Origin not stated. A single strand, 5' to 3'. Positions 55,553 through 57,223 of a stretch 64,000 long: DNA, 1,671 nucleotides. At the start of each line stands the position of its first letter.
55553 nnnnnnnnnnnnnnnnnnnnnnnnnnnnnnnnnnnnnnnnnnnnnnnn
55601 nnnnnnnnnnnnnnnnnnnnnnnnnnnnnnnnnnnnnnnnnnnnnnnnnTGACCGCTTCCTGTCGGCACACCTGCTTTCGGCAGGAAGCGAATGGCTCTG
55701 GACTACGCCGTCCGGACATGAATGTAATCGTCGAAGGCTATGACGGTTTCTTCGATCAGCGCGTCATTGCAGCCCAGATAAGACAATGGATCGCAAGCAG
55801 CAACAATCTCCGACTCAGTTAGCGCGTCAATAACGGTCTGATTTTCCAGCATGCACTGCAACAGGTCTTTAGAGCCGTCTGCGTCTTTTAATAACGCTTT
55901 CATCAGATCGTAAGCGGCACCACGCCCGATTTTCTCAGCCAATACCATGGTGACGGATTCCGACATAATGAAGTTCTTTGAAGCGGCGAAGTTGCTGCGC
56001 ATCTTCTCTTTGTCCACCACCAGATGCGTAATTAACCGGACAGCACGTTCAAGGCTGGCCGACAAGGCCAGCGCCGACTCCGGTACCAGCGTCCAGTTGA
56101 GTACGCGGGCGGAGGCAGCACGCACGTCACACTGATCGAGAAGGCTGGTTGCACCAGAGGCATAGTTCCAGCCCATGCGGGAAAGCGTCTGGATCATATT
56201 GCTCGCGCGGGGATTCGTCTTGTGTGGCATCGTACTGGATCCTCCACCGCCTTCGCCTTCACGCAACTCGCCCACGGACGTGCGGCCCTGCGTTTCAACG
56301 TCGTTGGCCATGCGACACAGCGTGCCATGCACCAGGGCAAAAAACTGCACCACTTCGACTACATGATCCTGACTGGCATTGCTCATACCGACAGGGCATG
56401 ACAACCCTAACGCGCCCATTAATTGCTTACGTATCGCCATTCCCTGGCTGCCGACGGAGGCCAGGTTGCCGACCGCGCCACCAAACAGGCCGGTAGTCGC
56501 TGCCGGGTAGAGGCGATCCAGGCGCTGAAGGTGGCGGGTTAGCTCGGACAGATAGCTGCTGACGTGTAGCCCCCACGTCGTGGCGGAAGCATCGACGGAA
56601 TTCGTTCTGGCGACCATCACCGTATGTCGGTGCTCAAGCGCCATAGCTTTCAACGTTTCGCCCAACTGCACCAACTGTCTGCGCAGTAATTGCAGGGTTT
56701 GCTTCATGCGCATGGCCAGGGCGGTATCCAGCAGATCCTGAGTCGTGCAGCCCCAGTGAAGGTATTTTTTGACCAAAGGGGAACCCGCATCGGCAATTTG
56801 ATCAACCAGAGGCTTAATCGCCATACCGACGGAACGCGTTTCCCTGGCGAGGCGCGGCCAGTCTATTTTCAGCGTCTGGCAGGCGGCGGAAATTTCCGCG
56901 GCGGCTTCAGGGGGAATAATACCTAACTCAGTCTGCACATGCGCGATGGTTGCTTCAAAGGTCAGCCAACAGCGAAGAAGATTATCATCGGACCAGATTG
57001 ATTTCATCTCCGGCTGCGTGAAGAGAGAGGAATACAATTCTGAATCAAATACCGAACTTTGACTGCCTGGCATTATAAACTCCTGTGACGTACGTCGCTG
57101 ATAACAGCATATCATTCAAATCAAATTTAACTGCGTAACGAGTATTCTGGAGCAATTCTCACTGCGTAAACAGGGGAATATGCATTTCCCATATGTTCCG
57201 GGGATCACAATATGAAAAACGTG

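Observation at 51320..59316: Candidate catabolic pathway for an unidentified dicarboxylate or conjugate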

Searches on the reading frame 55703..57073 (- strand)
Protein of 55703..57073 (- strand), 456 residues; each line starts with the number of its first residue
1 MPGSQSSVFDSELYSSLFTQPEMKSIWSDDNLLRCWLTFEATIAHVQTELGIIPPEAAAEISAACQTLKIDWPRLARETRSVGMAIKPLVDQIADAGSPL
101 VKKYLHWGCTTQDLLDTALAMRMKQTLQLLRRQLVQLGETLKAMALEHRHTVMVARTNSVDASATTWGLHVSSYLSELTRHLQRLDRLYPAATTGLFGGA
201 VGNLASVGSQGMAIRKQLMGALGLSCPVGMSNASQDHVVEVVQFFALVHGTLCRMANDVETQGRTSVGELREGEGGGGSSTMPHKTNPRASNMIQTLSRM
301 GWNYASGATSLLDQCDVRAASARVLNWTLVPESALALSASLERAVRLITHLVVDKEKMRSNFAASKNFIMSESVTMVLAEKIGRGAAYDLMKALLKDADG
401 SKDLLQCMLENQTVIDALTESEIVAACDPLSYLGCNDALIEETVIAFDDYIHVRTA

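Call 6: search_protein_families(proteins=[window:55703-57073:-], library=ncbifam, max_evalue=0.001)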
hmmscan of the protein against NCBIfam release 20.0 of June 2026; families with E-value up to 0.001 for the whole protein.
window:55703-57073:- (456 aa): 18 families
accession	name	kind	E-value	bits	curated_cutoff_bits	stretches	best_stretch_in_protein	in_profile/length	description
NF052536.2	CoM_syn_XcbD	exception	8.2e-90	301.6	600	1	7-443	3-442/443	3-sulfopropionylcysteine synthase XcbD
NF006500.1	PRK08937.2-4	subfamily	1.5e-89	300.9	626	1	6-442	2-441/448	adenylosuccinate lyase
NF006554.0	PRK09053.1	equivalog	1.8e-88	297.3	595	1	11-446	6-447/453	3-carboxy-cis,cis-muconate cycloisomerase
TIGR02426.1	protocat_pcaB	equivalog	5.8e-77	258.9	355.75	1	13-350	1-337/338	3-carboxy-cis,cis-muconate cycloisomerase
TIGR00928.1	purB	equivalog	2.2e-67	227.7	326.2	1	18-442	5-434/436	adenylosuccinate lyase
NF052556.1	NtrsucLyaStm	equivalog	1.9e-57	195.2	650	1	8-443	12-463/466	nitrosuccinate lyase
NF004631.0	PRK05975.1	equivalog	7.6e-57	192.9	371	1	6-351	3-345/352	3-carboxy-cis,cis-muconate cycloisomerase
NF006764.0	PRK09285.1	equivalog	3.3e-24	85.1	446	1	99-442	111-454/456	adenylosuccinate lyase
TIGR00838.1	argH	equivalog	7.8e-19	68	279.5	1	24-296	19-292/455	argininosuccinate lyase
NF052535.1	CoM_syn_XcbC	exception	5.5e-14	51.8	575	1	105-410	105-409/495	2-phosphosulfolactate phosphatase XcbC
NF008909.0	PRK12273.1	subfamily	4.7e-13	48.8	510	1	110-406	142-442/474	aspartate ammonia-lyase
NF008964.0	PRK12308.1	equivalog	2e-11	43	657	1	101-296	99-294/624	argininosuccinate lyase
TIGR00979.1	fumC_II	equivalog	3.3e-10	39.3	664.75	1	124-297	151-333/458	class II fumarate hydratase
NF009089.0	PRK12425.1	equivalog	1.5e-07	30.6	840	1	112-296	139-333/464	class II fumarate hydratase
NF002563.0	PRK02186.1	subfamily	6e-07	28.1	625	1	49-384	454-790/890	argininosuccinate lyase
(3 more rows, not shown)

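Call 8: find_homologous_proteins(query=window:55703-57073:-, max_evalue=1e-20)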
Query window:55703-57073:- (456 aa): 313 proteins with E <= 1e-20 among 8000 candidates; the best 120 are listed.
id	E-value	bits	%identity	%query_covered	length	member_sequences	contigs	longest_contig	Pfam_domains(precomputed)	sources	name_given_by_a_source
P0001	1.6e-298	1008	100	100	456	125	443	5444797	PF10397.15,PF00206.26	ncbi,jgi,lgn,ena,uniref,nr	ncbi:adenylosuccinate lyase family protein [Escherichia coli]|uniref:Adenylosuccinate lyase n=4 Tax=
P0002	7.4e-267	903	91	100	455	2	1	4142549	PF10397.15,PF00206.26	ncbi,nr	ncbi:3-carboxy-cis,cis-muconate cycloisomerase [Escherichia coli]|nr:3-carboxy-cis,cis-muconate cycl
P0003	1.9e-264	895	89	100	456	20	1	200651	PF10397.15,PF00206.26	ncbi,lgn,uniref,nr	ncbi:adenylosuccinate lyase family protein [Lelliottia sp. WAP21]|uniref:class-II fumarase/aspartase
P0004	5.1e-260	881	88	100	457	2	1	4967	PF10397.15,PF00206.26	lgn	-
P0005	1.4e-242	823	81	99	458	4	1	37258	PF10397.15,PF00206.26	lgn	-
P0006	3.3e-235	799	79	99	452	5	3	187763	PF10397.15,PF00206.26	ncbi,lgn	-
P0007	5.5e-229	778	78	98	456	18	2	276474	PF10397.15,PF00206.26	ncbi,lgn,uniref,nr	ncbi:class-II fumarase/aspartase family protein [Budvicia aquatica]|uniref:class-II fumarase/asparta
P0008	8.2e-229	778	78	98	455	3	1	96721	PF10397.15,PF00206.26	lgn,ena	-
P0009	1.0e-228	778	78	98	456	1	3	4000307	PF10397.15,PF00206.26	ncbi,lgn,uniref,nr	ncbi:class-II fumarase/aspartase family protein [Yersinia aleksiciae]|uniref:Adenylosuccinate lyase 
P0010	7.8e-228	775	77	98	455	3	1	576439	PF10397.15,PF00206.26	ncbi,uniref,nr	ncbi:adenylosuccinate lyase family protein [Budviciaceae bacterium CWB-B4]|uniref:Adenylosuccinate l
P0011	1.1e-227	774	77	98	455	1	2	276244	PF10397.15,PF00206.26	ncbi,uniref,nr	ncbi:adenylosuccinate lyase family protein [Budviciaceae bacterium BWR-B9]|uniref:Adenylosuccinate l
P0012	3.2e-227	773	78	98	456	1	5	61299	PF10397.15,PF00206.26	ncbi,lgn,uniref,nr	ncbi:class-II fumarase/aspartase family protein [Yersinia aleksiciae]|uniref:Adenylosuccinate lyase 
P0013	1.7e-226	770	78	98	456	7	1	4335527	PF10397.15,PF00206.26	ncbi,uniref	ncbi:adenylosuccinate lyase family protein [Leminorella grimontii]|uniref:class-II fumarase/aspartas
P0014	9.8e-223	758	76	98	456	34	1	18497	PF10397.15,PF00206.26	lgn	-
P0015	1.3e-217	741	73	98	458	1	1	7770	PF10397.15,PF00206.26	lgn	-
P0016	4.6e-217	739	75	98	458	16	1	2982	PF10397.15,PF00206.26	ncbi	-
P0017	3.8e-214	730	72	98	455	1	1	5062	PF10397.15,PF00206.26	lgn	-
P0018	5.9e-214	729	73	98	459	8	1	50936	PF10397.15,PF00206.26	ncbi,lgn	-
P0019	9.1e-214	728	73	98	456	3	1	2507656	PF10397.15,PF00206.26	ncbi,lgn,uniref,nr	ncbi:class-II fumarase/aspartase family protein [Providencia burhodogranariea]|uniref:Adenylosuccina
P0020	9.5e-214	728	72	98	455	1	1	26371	PF10397.15,PF00206.26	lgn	-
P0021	2.1e-211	721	72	98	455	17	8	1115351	PF10397.15,PF00206.26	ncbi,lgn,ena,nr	nr:adenylosuccinate lyase family protein [Raoultella terrigena]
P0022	1.7e-209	714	71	98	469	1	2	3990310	PF10397.15,PF00206.26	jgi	jgi:3-carboxy-cis,cis-muconate cycloisomerase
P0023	1.9e-206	704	71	98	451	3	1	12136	PF10397.15,PF00206.26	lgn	-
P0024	4.5e-206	703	70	98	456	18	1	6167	PF10397.15,PF00206.26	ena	-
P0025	5.0e-206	703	70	98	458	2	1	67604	PF10397.15,PF00206.26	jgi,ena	-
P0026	1.8e-204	698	69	98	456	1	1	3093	PF10397.15,PF00206.26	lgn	-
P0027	4.5e-203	693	67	100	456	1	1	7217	PF10397.15,PF00206.26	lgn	-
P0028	9.0e-203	692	67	100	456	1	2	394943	PF10397.15,PF00206.26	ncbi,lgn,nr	ncbi:adenylosuccinate lyase family protein [Citrobacter werkmanii]|nr:adenylosuccinate lyase family 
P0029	9.2e-203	692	68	98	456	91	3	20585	PF10397.15,PF00206.26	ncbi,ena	-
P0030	1.2e-202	692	67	100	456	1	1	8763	PF10397.15,PF00206.26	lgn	-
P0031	1.3e-202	692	67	100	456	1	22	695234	PF10397.15,PF00206.26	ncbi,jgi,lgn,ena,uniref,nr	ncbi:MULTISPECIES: class-II fumarase/aspartase family protein [Citrobacter]|jgi:3-carboxy-cis,cis-mu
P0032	1.7e-202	691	67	100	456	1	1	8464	PF10397.15,PF00206.26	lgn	-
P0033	1.7e-202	691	67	100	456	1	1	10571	PF10397.15,PF00206.26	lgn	-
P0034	1.9e-202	691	69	98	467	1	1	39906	PF10397.15,PF00206.26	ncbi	-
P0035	2.3e-202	691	67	100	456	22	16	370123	PF10397.15,PF00206.26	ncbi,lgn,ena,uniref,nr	ncbi:adenylosuccinate lyase family protein [Citrobacter sp. EC_71]|uniref:class-II fumarase/aspartas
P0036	3.2e-202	690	67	100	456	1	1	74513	PF10397.15,PF00206.26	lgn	-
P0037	4.6e-202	690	67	100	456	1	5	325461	PF10397.15,PF00206.26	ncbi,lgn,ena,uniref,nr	ncbi:class-II fumarase/aspartase family protein [Citrobacter werkmanii]|uniref:class-II fumarase/asp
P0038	5.0e-202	690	67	100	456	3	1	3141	PF10397.15,PF00206.26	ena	-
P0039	1.5e-201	688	68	98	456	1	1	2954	PF10397.15,PF00206.26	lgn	-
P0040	1.6e-201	688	67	100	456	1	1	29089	PF10397.15,PF00206.26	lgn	-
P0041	3.8e-200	683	67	98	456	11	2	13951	PF10397.15,PF00206.26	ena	-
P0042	3.9e-200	683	67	98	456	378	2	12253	PF10397.15,PF00206.26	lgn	-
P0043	5.8e-200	683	67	98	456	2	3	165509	PF10397.15,PF00206.26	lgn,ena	-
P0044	8.2e-200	682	68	98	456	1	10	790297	PF10397.15,PF00206.26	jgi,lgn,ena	-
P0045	1.1e-199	682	68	98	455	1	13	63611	PF10397.15,PF00206.26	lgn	-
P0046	2.1e-196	671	64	100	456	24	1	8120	PF10397.15,PF00206.26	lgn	-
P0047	1.6e-194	665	65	98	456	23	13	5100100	PF10397.15,PF00206.26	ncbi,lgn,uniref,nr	ncbi:adenylosuccinate lyase family protein [Shigella boydii]|uniref:class-II fumarase/aspartase fami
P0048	1.6e-194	665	65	98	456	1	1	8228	PF10397.15,PF00206.26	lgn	-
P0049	1.4e-193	662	65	98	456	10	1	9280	PF10397.15,PF00206.26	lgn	-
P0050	1.4e-192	659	66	98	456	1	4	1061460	PF10397.15,PF00206.26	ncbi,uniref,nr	ncbi:adenylosuccinate lyase family protein [Citrobacter amalonaticus]|uniref:Adenylosuccinate lyase 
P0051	4.5e-192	657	65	99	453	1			PF10397.15,PF00206.26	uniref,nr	uniref:class-II fumarase/aspartase family protein n=1 Tax=Thaumasiovibrio occultus TaxID=1891184 Rep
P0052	3.6e-191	654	64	99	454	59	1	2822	PF10397.15,PF00206.26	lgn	-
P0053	6.7e-191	653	65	98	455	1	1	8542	PF10397.15,PF00206.26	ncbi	-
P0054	7.1e-191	653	65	98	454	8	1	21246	PF10397.15,PF00206.26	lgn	-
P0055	1.0e-190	652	66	98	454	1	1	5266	PF10397.15,PF00206.26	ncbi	-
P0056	1.2e-190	652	64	99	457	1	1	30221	PF10397.15,PF00206.26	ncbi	-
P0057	1.7e-190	652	65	98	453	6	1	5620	PF10397.15,PF00206.26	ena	-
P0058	5.3e-190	650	64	99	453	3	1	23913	PF10397.15,PF00206.26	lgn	-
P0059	4.0e-189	647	65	98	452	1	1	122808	PF10397.15,PF00206.26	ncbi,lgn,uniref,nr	ncbi:adenylosuccinate lyase family protein [Photobacterium rosenbergii]|uniref:Adenylosuccinate lyas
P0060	4.9e-189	647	64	99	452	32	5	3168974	PF10397.15,PF00206.26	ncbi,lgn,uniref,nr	ncbi:adenylosuccinate lyase family protein [Vibrio mimicus]|uniref:class-II fumarase/aspartase famil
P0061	2.7e-188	644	64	99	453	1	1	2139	PF10397.15,PF00206.26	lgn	-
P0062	1.9e-187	642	64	99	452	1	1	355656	PF10397.15,PF00206.26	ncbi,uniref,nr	ncbi:class-II fumarase/aspartase family protein [Aliivibrio fischeri]|uniref:class-II fumarase/aspar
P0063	2.2e-187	641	64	98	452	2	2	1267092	PF10397.15,PF00206.26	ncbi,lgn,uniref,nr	ncbi:class-II fumarase/aspartase family protein [Photobacterium lutimaris]|uniref:Adenylosuccinate l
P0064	2.2e-187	641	64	99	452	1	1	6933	PF10397.15,PF00206.26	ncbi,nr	ncbi:Adenylosuccinate lyase [Vibrio aestuarianus]|nr:Adenylosuccinate lyase [Vibrio aestuarianus]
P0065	3.3e-187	641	65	97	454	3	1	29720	PF10397.15,PF00206.26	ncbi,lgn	-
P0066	1.1e-186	639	65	98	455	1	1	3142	PF10397.15,PF00206.26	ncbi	-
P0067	1.8e-186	638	63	98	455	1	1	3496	PF10397.15,PF00206.26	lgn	-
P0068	2.3e-186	638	64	98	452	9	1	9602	PF10397.15,PF00206.26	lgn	-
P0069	2.7e-186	638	63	98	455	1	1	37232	PF10397.15,PF00206.26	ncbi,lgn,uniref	ncbi:MAG: adenylosuccinate lyase family protein [Vibrio sp.]|uniref:class-II fumarase/aspartase fami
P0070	3.9e-186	637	64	97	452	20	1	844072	PF10397.15,PF00206.26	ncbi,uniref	ncbi:class-II fumarase/aspartase family protein [Vibrio jasicida]|uniref:class-II fumarase/aspartase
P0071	7.1e-186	636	63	99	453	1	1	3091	PF10397.15,PF00206.26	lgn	-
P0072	7.5e-186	636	63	99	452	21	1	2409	PF10397.15,PF00206.26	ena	-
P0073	8.6e-186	636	62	98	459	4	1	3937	PF10397.15,PF00206.26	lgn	-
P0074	8.6e-186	636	63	98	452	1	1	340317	PF10397.15,PF00206.26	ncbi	ncbi:class-II fumarase/aspartase family protein [Photobacterium sp. DNB22_13_2]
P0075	9.1e-186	636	64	99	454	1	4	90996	PF10397.15,PF00206.26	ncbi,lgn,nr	ncbi:adenylosuccinate lyase family protein [Vibrio parahaemolyticus]|nr:adenylosuccinate lyase famil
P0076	1.3e-185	636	63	98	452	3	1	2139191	PF10397.15,PF00206.26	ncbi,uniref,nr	ncbi:adenylosuccinate lyase family protein (plasmid) [Photobacterium sp. DA100]|uniref:class-II fuma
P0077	1.5e-185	635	64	98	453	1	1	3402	PF10397.15,PF00206.26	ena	-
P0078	1.6e-185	635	64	97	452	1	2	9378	PF10397.15,PF00206.26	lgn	-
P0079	4.3e-185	634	63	99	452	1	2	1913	PF10397.15,PF00206.26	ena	-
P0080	4.8e-185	634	63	98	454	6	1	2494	PF10397.15,PF00206.26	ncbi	-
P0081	8.6e-185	633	64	97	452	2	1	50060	PF10397.15,PF00206.26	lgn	-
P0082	8.9e-185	633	62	98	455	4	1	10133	PF10397.15,PF00206.26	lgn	-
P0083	2.8e-184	631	63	98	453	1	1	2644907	PF10397.15,PF00206.26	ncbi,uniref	ncbi:class-II fumarase/aspartase family protein [Photobacterium satsumensis]|uniref:class-II fumaras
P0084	2.9e-184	631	63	99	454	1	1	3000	PF10397.15,PF00206.26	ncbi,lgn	-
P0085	3.4e-184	631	63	98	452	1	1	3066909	PF10397.15,PF00206.26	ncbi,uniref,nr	ncbi:adenylosuccinate lyase family protein [Vibrio sp. SS-MA-C1-2]|uniref:class-II fumarase/aspartas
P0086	6.1e-184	630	63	99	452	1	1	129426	PF10397.15,PF00206.26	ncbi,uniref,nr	ncbi:adenylosuccinate lyase family protein [Vibrio coralliirubri]|uniref:class-II fumarase/aspartase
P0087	1.1e-183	629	63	98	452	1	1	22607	PF10397.15,PF00206.26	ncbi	-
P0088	1.2e-182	626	63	99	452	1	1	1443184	PF10397.15,PF00206.26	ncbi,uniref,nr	ncbi:class-II fumarase/aspartase family protein [Vibrio ziniensis]|uniref:Adenylosuccinate lyase fam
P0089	3.2e-182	624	63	97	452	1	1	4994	PF10397.15,PF00206.26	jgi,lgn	jgi:3-carboxy-cis,cis-muconate cycloisomerase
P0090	5.7e-182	624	62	98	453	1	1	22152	PF10397.15,PF00206.26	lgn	-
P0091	6.3e-182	623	62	98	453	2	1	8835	PF10397.15,PF00206.26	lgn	-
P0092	1.0e-181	623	62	98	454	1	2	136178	PF10397.15,PF00206.26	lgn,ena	-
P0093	2.0e-179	615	61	98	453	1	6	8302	PF10397.15,PF00206.26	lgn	-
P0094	2.5e-179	615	61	98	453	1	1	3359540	PF10397.15,PF00206.26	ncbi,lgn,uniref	ncbi:class-II fumarase/aspartase family protein [Plesiomonas shigelloides]|uniref:class-II fumarase/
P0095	3.5e-179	614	61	98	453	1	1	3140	PF10397.15,PF00206.26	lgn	-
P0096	4.5e-179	614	62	98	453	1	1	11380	PF10397.15,PF00206.26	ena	-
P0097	5.1e-179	614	61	98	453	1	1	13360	PF10397.15,PF00206.26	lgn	-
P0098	5.6e-179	614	61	98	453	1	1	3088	PF10397.15,PF00206.26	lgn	-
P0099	6.0e-179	614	60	98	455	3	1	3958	PF10397.15,PF00206.26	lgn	-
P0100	6.1e-179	614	61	98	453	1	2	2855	PF10397.15,PF00206.26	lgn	-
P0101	6.2e-179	614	61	98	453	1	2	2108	PF10397.15,PF00206.26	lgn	-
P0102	7.3e-179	613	61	98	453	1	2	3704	PF10397.15,PF00206.26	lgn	-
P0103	8.7e-179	613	61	98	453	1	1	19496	PF10397.15,PF00206.26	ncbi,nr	ncbi:MAG TPA: adenylosuccinate lyase family protein [Plesiomonas shigelloides]|nr:adenylosuccinate l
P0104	9.8e-179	613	61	98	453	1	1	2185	PF10397.15,PF00206.26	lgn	-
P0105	1.4e-178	612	61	98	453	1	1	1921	PF10397.15,PF00206.26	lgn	-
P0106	1.7e-178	612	61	98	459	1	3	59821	PF10397.15,PF00206.26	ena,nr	nr:adenylosuccinate lyase family protein [Plesiomonas shigelloides]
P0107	1.7e-178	612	61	98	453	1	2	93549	PF10397.15,PF00206.26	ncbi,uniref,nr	ncbi:MAG: class-II fumarase/aspartase family protein [Shewanella sp.]|uniref:class-II fumarase/aspar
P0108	1.7e-178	612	61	98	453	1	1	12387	PF10397.15,PF00206.26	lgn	-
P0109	2.0e-178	612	61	98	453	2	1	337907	PF10397.15,PF00206.26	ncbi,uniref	ncbi:adenylosuccinate lyase family protein [Plesiomonas shigelloides]|uniref:class-II fumarase/aspar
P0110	2.2e-178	612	61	98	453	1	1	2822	PF10397.15,PF00206.26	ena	-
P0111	2.2e-178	612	61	98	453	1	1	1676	PF10397.15,PF00206.26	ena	-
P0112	2.3e-178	612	61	98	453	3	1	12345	PF10397.15,PF00206.26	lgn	-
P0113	2.3e-178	612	61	98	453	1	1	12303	PF10397.15,PF00206.26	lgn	-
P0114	2.5e-178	612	61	98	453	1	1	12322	PF10397.15,PF00206.26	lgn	-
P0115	3.1e-178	611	61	98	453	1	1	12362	PF10397.15,PF00206.26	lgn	-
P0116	5.5e-178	610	61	98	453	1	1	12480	PF10397.15,PF00206.26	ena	-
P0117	6.4e-178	610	61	98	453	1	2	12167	PF10397.15,PF00206.26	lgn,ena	-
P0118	6.5e-178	610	61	99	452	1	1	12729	PF10397.15,PF00206.26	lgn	-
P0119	7.5e-178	610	61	98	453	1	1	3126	PF10397.15,PF00206.26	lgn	-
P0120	7.7e-178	610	61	98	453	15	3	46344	PF10397.15,PF00206.26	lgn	-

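Call 9: find_encoding_contigs(protein=P0060, flank=10000, max_places=2)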
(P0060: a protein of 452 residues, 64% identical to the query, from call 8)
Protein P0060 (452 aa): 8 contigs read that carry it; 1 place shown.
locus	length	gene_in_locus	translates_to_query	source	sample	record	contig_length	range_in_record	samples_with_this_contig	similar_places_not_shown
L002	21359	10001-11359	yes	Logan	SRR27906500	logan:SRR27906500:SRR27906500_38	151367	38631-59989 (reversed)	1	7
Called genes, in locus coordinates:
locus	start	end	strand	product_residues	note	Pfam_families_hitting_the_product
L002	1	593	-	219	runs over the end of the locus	-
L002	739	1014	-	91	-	-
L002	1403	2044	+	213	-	PF11726:YagK_YfjJ_C, PF23343:REP_ORF2-G2P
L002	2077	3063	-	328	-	PF05049:IIGP (weak), PF01926:MMR_HSR1, PF04548:AIG1 (weak)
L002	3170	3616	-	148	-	PF10980:DUF2787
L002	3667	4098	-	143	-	PF10980:DUF2787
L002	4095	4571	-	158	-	PF04002:RadC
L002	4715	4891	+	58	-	PF05930:Phage_AlpA, PF12728:HTH_17 (weak)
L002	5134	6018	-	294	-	PF01418:HTH_6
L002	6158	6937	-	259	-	-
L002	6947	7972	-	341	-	PF13609:Porin_4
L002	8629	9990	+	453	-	PF03606:DcuC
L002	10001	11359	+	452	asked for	PF00206:Lyase_1, PF10397:ADSL_C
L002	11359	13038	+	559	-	PF00390:malic, PF03949:Malic_M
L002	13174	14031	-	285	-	PF26109:WHD_BrxR, PF13280:WYL, PF26107:BrxR_CTD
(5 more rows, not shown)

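Call 10: find_encoding_contigs(protein=P0031, flank=10000, max_places=2)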
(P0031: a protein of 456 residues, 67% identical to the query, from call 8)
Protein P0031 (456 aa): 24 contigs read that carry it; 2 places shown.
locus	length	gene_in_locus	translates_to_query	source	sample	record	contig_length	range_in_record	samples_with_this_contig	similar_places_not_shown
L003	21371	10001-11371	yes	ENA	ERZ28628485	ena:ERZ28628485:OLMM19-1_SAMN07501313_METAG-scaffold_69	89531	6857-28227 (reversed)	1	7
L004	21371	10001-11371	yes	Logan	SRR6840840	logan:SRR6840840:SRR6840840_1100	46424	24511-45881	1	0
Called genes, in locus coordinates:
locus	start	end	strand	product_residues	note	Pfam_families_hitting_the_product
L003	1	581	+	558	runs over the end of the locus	PF01627:Hpt, PF00072:Response_reg, PF00990:GGDEF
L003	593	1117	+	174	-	PF01584:CheW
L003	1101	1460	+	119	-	-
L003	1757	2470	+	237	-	PF07670:Gate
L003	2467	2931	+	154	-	PF07670:Gate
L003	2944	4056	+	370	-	PF01546:Peptidase_M20, PF07687:M20_dimer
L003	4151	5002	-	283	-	PF00950:ABC-3, PF01032:FecCD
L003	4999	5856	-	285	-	PF00950:ABC-3, PF01032:FecCD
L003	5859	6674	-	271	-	PF02463:SMC_N (faint), PF00005:ABC_tran, PF13304:AAA_21 (weak)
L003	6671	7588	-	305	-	PF01297:ZnuA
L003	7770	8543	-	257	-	-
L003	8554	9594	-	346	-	PF00267:Porin_1 (weak)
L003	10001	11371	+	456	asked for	PF00206:Lyase_1, PF10397:ADSL_C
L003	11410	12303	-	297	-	PF01418:HTH_6, PF01380:SIS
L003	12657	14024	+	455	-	PF03606:DcuC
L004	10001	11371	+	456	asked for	PF00206:Lyase_1, PF10397:ADSL_C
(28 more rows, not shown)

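Call 11: find_encoding_contigs(protein=P0094, flank=10000, max_places=2)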
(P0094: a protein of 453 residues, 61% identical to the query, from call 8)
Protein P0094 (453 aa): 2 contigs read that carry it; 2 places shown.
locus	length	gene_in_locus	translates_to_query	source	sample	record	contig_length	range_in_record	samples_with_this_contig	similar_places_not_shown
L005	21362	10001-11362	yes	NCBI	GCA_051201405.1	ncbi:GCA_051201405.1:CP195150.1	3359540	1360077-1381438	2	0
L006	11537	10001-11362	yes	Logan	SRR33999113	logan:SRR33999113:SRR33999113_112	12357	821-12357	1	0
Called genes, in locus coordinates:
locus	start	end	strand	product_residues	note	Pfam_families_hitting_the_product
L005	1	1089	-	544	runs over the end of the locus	PF00370:FGGY_N, PF02782:FGGY_C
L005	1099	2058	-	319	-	PF02653:BPD_transp_2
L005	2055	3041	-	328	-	PF02653:BPD_transp_2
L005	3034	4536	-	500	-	PF00005:ABC_tran, PF13304:AAA_21 (faint), PF00005:ABC_tran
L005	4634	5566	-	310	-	PF00532:Peripla_BP_1 (weak), PF13407:Peripla_BP_4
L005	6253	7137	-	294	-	PF01418:HTH_6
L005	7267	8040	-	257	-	-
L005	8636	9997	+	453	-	PF03606:DcuC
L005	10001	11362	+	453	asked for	PF00206:Lyase_1, PF10397:ADSL_C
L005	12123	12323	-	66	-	-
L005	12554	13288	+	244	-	PF22435:MRM3-like_sub_bind, PF00588:SpoU_methylase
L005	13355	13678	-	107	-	PF00037:Fer4 (faint), PF12797:Fer4_2 (faint), PF12837:Fer4_6 (faint), PF12838:Fer4_7 (faint), PF13237:Fer4_10, PF13183:Fer4_8 (faint), PF13187:Fer4_9 (weak), PF11953:DUF3470, +2 more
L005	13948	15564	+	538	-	PF28550:DUF8436, PF01593:Amino_oxidase (faint), PF07992:Pyr_redox_2 (faint), PF00890:FAD_binding_2 (faint), PF01134:GIDA (faint), PF03486:HI0933_like (faint), PF01266:DAO (weak), PF21688:FAD-depend_C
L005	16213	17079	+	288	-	PF01256:Carb_kinase (weak), PF08543:Phos_pyr_kin, PF00294:PfkB (weak)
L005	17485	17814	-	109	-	-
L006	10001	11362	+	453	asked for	PF00206:Lyase_1, PF10397:ADSL_C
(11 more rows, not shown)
